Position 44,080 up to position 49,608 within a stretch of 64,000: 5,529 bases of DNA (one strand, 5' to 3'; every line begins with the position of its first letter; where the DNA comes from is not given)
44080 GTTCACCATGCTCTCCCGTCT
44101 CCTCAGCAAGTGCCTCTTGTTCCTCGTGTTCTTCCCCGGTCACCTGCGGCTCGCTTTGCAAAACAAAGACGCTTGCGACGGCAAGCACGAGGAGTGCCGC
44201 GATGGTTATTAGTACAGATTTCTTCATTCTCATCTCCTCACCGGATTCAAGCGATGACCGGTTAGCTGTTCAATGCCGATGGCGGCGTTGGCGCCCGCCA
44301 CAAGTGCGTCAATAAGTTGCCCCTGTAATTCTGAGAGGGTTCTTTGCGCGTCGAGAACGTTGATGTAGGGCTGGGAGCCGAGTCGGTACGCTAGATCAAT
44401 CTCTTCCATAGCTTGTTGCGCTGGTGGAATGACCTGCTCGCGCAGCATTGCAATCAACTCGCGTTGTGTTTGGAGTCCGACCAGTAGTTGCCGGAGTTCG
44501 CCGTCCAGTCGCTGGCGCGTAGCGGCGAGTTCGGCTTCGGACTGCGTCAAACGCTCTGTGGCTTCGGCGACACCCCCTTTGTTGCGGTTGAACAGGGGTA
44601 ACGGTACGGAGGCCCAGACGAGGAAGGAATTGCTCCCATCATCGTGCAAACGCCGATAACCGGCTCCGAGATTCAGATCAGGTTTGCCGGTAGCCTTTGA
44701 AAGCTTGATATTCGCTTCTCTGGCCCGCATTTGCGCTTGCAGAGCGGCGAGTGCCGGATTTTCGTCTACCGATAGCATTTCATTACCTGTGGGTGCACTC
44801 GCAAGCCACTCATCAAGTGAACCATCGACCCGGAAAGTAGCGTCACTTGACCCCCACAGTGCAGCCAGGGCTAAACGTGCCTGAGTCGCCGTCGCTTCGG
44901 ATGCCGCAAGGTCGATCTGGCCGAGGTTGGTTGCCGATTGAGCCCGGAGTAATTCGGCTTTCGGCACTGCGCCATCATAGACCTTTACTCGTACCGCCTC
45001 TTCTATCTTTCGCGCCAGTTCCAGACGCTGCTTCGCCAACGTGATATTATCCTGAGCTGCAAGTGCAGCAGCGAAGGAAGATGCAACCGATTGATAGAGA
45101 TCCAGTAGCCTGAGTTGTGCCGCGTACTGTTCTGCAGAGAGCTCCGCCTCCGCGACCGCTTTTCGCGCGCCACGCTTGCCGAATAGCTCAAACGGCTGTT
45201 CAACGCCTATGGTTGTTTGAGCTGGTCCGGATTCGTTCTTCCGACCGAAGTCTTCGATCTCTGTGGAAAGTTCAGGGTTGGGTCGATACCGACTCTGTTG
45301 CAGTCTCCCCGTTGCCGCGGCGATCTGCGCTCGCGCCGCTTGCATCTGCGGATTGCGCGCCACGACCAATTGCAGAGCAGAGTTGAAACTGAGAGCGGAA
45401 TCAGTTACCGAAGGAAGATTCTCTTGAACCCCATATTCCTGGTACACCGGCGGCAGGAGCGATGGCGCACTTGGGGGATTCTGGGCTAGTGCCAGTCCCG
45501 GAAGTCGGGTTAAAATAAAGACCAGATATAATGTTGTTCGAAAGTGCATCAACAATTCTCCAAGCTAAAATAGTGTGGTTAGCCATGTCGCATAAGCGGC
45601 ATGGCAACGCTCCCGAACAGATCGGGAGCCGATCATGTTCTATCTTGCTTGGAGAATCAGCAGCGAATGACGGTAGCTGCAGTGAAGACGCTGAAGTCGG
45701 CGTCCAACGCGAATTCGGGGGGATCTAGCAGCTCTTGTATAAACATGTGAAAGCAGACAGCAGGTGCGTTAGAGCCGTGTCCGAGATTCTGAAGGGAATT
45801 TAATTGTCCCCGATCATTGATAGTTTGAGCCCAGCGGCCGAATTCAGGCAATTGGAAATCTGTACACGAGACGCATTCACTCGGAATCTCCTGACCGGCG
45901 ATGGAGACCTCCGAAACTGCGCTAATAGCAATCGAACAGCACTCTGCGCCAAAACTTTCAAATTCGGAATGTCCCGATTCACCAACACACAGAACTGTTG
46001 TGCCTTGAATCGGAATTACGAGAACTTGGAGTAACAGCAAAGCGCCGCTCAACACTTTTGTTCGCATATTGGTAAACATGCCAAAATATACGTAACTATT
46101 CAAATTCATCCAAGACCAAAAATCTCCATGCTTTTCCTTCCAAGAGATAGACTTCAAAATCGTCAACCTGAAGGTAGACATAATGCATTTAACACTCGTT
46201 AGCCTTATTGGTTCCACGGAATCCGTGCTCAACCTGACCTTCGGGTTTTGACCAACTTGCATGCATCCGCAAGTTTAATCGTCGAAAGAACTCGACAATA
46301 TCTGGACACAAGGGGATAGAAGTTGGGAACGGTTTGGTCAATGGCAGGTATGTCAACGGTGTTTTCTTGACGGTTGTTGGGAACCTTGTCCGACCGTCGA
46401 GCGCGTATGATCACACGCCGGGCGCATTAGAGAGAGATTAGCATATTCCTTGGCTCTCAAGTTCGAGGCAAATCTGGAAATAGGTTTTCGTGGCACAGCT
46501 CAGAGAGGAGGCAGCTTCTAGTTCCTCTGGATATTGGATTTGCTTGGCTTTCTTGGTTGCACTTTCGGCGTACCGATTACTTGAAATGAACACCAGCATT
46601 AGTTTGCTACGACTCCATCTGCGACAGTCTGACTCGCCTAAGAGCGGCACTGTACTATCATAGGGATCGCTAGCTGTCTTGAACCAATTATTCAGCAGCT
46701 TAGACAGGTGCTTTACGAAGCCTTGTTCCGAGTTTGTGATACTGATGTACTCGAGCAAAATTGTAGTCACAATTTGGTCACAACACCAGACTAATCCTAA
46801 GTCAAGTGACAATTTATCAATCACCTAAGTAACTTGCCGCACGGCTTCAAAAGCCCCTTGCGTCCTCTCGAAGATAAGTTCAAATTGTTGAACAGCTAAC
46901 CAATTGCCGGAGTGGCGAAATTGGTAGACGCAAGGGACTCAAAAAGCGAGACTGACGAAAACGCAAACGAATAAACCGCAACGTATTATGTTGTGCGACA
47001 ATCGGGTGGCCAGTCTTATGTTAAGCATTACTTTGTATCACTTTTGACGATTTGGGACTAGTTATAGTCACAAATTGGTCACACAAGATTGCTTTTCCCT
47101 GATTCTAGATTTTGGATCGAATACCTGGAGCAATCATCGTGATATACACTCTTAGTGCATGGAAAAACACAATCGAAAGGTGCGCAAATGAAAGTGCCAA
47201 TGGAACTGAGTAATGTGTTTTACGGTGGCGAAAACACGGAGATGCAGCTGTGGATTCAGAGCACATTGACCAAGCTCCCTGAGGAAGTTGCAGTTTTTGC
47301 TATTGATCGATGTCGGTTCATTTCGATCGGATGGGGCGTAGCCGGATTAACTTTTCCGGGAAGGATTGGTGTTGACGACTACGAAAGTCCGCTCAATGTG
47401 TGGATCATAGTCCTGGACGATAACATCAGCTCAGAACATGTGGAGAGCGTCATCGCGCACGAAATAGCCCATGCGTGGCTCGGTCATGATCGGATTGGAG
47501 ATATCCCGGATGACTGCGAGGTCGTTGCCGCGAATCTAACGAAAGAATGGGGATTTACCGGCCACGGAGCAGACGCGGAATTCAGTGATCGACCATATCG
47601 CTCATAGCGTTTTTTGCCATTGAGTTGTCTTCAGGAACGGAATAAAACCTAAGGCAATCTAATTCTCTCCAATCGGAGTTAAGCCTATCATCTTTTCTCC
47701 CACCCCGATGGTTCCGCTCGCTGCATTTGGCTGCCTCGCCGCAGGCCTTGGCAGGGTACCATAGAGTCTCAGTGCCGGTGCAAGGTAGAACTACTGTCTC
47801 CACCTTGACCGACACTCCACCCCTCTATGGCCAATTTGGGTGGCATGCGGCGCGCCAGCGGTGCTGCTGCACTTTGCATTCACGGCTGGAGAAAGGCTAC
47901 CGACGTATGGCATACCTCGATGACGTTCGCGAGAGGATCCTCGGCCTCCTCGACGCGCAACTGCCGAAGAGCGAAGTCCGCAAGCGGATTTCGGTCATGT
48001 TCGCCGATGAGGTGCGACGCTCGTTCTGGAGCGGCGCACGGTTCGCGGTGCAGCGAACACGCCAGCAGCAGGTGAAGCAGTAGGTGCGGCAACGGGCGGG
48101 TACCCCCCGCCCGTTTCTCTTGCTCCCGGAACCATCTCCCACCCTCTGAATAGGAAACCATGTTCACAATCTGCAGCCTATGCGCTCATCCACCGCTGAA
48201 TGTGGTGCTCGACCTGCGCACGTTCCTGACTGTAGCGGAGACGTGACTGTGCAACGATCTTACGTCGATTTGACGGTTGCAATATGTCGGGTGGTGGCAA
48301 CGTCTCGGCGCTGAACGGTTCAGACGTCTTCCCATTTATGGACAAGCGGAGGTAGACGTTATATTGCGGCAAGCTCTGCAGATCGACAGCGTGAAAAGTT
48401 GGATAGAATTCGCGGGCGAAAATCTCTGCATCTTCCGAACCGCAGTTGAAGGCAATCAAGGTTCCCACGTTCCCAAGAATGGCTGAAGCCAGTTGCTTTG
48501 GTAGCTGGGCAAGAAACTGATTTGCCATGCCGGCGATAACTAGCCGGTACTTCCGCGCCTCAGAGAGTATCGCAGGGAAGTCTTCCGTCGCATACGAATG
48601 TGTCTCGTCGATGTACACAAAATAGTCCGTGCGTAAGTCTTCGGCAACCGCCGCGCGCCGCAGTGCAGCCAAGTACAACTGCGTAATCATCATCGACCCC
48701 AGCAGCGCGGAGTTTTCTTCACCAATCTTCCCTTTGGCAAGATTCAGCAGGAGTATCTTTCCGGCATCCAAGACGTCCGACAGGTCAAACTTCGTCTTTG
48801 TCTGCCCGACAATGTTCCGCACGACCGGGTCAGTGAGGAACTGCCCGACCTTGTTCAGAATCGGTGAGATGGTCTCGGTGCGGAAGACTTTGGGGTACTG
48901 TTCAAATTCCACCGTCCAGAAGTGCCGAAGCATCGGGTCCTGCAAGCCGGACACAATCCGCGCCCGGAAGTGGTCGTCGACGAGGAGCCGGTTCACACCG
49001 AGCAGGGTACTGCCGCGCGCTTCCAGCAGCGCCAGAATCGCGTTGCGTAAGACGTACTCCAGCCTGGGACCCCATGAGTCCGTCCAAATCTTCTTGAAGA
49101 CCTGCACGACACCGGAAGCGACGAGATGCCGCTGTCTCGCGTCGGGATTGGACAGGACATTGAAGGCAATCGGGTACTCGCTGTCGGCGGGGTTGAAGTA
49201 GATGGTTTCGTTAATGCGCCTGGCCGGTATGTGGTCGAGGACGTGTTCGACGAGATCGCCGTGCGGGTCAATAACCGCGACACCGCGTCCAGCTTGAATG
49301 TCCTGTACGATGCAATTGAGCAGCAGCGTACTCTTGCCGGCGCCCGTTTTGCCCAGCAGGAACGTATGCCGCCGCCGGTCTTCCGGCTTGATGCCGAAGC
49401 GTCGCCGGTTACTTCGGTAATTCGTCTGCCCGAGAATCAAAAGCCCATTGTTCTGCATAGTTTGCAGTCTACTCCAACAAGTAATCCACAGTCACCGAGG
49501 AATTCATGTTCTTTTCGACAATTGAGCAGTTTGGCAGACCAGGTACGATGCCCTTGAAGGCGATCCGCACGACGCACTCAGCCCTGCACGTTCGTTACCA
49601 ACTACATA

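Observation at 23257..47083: Three identical-length (178-bp) direct repeats partition 24 kb into discrete osmo-stress, metal-resistance and defence/mobile modules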

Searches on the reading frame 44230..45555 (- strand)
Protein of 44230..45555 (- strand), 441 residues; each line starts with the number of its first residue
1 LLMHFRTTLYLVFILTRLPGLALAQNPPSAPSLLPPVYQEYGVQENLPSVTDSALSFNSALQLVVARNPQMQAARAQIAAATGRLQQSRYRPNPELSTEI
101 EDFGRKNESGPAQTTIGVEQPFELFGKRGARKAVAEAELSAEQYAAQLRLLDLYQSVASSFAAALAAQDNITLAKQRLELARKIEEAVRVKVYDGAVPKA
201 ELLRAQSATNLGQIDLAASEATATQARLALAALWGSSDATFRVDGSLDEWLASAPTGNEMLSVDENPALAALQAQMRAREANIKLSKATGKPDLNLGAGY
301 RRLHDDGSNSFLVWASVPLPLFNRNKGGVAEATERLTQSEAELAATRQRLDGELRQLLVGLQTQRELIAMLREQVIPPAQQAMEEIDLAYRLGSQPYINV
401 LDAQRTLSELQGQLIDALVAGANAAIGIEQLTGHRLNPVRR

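Call 15: search_protein_families(library=pfam, proteins=[window:44230-45555:-])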
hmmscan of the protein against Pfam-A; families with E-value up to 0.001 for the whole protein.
window:44230-45555:- (441 aa): 1 family
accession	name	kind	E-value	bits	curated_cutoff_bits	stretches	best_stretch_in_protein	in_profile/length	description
PF02321.23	OEP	-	2.3e-41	142.1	22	2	263-433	9-187/187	Outer membrane efflux protein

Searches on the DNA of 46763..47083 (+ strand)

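Call 105: search_dna_similar(query=window:46763-47083:+, collection=phages, mode=distant, max_evalue=0.01, max_rows=10)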
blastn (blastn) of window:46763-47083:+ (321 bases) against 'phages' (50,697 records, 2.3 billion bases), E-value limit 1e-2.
Records with a match: 10; places in all: 10; records where one place covers at least 80% of the query: 0.
Best place of each record, by identity: 90-95% 2; 80-90% 8.
By first word of the organism name: Salmonella 3; Mycobacterium 2; Synechococcus 2; Acinetobacter 1; Staphylococcus 1; Aeromonas 1.
By host as written in the record: Homo sapiens 2; Mycobacterium chelonae ATCC 35752_DMP1 2; Synechoccus sp. 2; Acinetobacter baumannii 1; Salmonella enterica subsp. enterica serovar Kentucky 1; Staphylococcus aureus 1; Aeromonas veronii 1.
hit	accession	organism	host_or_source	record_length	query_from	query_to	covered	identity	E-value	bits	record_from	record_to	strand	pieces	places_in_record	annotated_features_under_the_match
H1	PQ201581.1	Acinetobacter phage AbIPP1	Acinetobacter baumannii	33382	142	182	13%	85.4%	2e-3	48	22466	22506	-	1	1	tRNA-Leu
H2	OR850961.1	Salmonella phage S.Kent 1-2-1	Salmonella enterica subsp. enterica ...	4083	143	182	12%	85.0%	7e-3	46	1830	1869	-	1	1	record has no annotation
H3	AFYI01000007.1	Salmonella enterica subsp. enterica serovar Infantis str. ...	Homo sapiens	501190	143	182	12%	85.0%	7e-3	46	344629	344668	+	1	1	tRNA-Leu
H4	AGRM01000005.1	Salmonella enterica subsp. houtenae str. ATCC BAA-1581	Homo sapiens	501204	143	182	12%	85.0%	7e-3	46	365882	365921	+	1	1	tRNA-Leu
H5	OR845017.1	Staphylococcus phage SA 1306 Kay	Staphylococcus aureus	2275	144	182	12%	87.2%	2e-3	49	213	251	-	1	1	record has no annotation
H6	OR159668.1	Mycobacterium phage Aegeus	Mycobacterium chelonae ATCC 35752_DMP1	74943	145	182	12%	86.8%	7e-3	47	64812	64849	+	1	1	116: tRNA-Leu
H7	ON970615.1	Mycobacterium phage Baudelaire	Mycobacterium chelonae ATCC 35752_DMP1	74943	145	182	12%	86.8%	7e-3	47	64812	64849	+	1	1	116: tRNA-Leu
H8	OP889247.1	Aeromonas phage AVP1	Aeromonas veronii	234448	148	182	11%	88.6%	7e-3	46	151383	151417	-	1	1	tRNA-Leu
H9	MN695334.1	Synechococcus phage B3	Synechoccus sp.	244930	150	182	10%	90.9%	7e-3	47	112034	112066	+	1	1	tRNA-Leu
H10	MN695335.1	Synechococcus phage B23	Synechoccus sp.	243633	150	182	10%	90.9%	7e-3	47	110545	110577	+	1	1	tRNA-Leu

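Call 106: search_dna_similar(query=window:46763-47083:+, collection=plasmids, mode=distant, max_evalue=0.01, max_rows=10)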
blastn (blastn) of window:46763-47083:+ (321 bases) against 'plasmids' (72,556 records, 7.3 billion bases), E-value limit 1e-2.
Records with a match: 33; places in all: 37; records where one place covers at least 80% of the query: 0.
Best place of each record, by identity: 95-99% 17; 90-95% 5; 80-90% 11.
By first word of the organism name: Escherichia 8; Sinorhizobium 4; Bradyrhizobium 4; Klebsiella 3; Proteus 2; Neisseria 2; Legionella 1; Microvirga 1; Candidatus 1; Halomonas 1; and 6 more.
By predicted mobility (MOB-suite, as given by PLSDB): non-mobilizable 27; conjugative 4; mobilizable 2.
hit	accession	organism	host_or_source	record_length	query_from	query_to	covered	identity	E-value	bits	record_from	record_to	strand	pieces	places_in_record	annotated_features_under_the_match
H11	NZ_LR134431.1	Legionella adelaidensis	environmental,Cooling tower water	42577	142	182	13%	85.4%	7e-3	48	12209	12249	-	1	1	none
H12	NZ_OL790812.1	Proteus mirabilis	-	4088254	143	182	12%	87.5%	2e-3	51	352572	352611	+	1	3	none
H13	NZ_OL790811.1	Proteus mirabilis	-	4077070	143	182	12%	87.5%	2e-3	51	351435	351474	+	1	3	none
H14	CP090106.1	Sinorhizobium meliloti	Medicago,Cell culture,Plant nodule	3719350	146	182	12%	92.1%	5e-4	53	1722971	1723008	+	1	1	none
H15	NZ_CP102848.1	Microvirga terrae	soil,soil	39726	146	182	12%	92.1%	5e-4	53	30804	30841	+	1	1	none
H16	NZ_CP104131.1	Sinorhizobium sp. K101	Phaseolus vulgaris,cell ...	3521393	146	182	12%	92.1%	5e-4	53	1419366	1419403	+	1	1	none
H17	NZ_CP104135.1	Sinorhizobium sp. C101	Phaseolus vulgaris,cell ...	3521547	146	182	12%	92.1%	5e-4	53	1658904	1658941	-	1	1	none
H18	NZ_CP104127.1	Sinorhizobium sp. M103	Phaseolus vulgaris,cell ...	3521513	146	182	12%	92.1%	5e-4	53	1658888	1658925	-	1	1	none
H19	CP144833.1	Candidatus Stammera capleta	insect metagenome,tissue sample,midgut ...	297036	145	182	12%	89.5%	5e-4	52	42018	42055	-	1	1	record has no annotation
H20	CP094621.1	Bradyrhizobium sp. ISRA435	Arachis hypogaea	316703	143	180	12%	89.5%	5e-4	52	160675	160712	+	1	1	none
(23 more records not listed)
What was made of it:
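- Checked: It also matches annotated tRNA-Leu genes in phage and plasmid records (calls 105-106).
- Tried and rejected: Only the 40-nt tRNA head matched (calls 105, 106).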

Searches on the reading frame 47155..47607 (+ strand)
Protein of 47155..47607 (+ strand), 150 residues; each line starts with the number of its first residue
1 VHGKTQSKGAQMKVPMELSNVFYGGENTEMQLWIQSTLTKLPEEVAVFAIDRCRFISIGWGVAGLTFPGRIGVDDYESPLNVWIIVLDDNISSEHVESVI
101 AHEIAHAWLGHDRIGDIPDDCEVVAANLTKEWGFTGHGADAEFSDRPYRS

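Call 15: search_protein_families(library=pfam, proteins=[window:47155-47607:+])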
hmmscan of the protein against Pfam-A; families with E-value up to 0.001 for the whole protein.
window:47155-47607:+ (150 aa): 1 family
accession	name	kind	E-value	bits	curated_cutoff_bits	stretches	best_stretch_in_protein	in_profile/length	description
PF06114.19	Peptidase_M78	-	6.5e-05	23.2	22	1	76-115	22-61/123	IrrE N-terminal-like domain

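Call 52: search_protein_families(library=phrogs, proteins=[window:47155-47607:+], max_evalue=0.01)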
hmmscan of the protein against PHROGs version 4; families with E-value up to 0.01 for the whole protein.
window:47155-47607:+ (150 aa): 2 families
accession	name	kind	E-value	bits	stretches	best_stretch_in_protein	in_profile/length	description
phrog_87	-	other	1.6e-05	25.8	1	83-116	72-105/227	metallo-protease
phrog_19315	-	unknown function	0.0059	16.7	1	80-116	78-115/348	-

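Call 95: search_protein_families(library=padloc, proteins=[window:47155-47607:+], max_evalue=0.001)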
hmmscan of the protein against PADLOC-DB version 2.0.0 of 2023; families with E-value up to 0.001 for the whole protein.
window:47155-47607:+ (150 aa): 0 families

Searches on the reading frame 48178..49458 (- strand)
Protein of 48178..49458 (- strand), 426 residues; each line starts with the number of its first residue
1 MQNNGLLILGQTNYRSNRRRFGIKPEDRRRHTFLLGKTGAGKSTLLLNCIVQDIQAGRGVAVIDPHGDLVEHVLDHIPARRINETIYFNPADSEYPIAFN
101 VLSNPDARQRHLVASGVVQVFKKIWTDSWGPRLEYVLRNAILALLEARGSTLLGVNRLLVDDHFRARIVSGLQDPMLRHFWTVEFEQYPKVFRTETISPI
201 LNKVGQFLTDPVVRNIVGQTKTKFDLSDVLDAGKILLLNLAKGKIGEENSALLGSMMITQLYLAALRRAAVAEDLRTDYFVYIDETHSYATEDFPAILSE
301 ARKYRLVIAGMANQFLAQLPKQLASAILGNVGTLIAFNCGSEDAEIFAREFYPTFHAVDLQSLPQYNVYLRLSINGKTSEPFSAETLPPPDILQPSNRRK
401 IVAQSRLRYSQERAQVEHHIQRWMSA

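Call 15: search_protein_families(library=pfam, proteins=[window:48178-49458:-])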
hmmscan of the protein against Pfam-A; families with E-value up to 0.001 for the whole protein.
window:48178-49458:- (426 aa): 3 families
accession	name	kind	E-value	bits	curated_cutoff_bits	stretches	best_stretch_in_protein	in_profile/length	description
PF10412.15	TrwB_AAD_bind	-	5.1e-06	26.1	20.5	1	25-337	11-308/387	Type IV secretion-system coupling protein DNA-binding domain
PF01935.23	DUF87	-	7e-05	23.5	23.2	1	29-72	23-67/220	Helicase HerA, central domain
PF25199.1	nSTAND_NTPase5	-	0.00041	20.6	34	0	24-80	36-93/145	Novel STAND NTPase 5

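Call 52: search_protein_families(library=phrogs, proteins=[window:48178-49458:-], max_evalue=0.01)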
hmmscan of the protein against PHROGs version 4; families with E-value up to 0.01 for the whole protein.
window:48178-49458:- (426 aa): 3 families
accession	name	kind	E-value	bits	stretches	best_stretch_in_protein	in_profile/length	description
phrog_5156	-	unknown function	3e-55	188.7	1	23-420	404-804/824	-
phrog_7035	-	unknown function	7.7e-09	35.4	1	196-368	403-587/969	-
phrog_2666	-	head and packaging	6.1e-06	26.2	1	19-71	311-363/555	terminase large subunit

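Call 93: find_related_loci(query=window:48178-49458:-, collection=viral_contigs, flank=10000)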
Query window:48178-49458:- (426 aa) in viral_contigs; peptide patterns used: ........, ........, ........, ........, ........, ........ (x = any residue, [..] = any of these).
4 stretches matched a pattern, but none encodes a relative of the query by tblastn (E <= 1e-3).

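Call 94: search_protein_families(library=ncbifam, proteins=[window:48178-49458:-], max_evalue=0.01)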
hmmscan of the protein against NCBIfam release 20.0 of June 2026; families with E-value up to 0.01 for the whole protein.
window:48178-49458:- (426 aa): 8 families
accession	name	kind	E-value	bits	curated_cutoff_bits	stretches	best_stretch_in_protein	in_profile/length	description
TIGR03743.1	SXT_TraD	subfamily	1.5e-09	36.9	366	1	25-104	171-253/636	conjugative transfer system coupling protein TraD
NF041447.1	TrbC_conju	equivalog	4.5e-08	32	800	1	2-65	102-165/685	F-type conjugative transfer protein TrbC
NF045973.1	conju_CD1115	equivalog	1.1e-06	27.8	250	0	16-106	12-99/442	VirD4-like conjugal transfer protein, CD1115 family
NF053655.1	CedD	equivalog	6.5e-06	25.1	600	1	9-75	201-267/527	DNA-translocating ATPase CedD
TIGR03754.1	conj_TOL_TraD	equivalog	8.9e-06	24.5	647.55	1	23-69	174-220/643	type IV conjugative transfer system coupling protein TraD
NF045975.1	VirB4_plasma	equivalog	1.7e-05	22.7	590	1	32-66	518-552/894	Mbov_0397 family ICE element conjugal transfer ATPase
NF040819.1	helicase_HerA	equivalog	0.0011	17.6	970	1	29-76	156-204/561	DNA double-strand break repair helicase HerA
NF045971.1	conju_CD1110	equivalog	0.0013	17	325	0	278-349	627-703/752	VirB4-like conjugal transfer ATPase, CD1110 family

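Call 95: search_protein_families(library=padloc, proteins=[window:48178-49458:-], max_evalue=0.001)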
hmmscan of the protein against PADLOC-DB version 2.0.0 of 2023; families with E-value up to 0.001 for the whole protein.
window:48178-49458:- (426 aa): 3 families
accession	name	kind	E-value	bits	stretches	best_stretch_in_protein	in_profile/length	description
PDLC04140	mad8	-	4.5e-14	50.7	1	28-373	26-289/314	mads_8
PDLC04103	HerA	-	7.9e-07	25.8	0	30-68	173-211/579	-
PDLC04105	HerA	-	2.8e-06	24.2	1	29-84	166-222/576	-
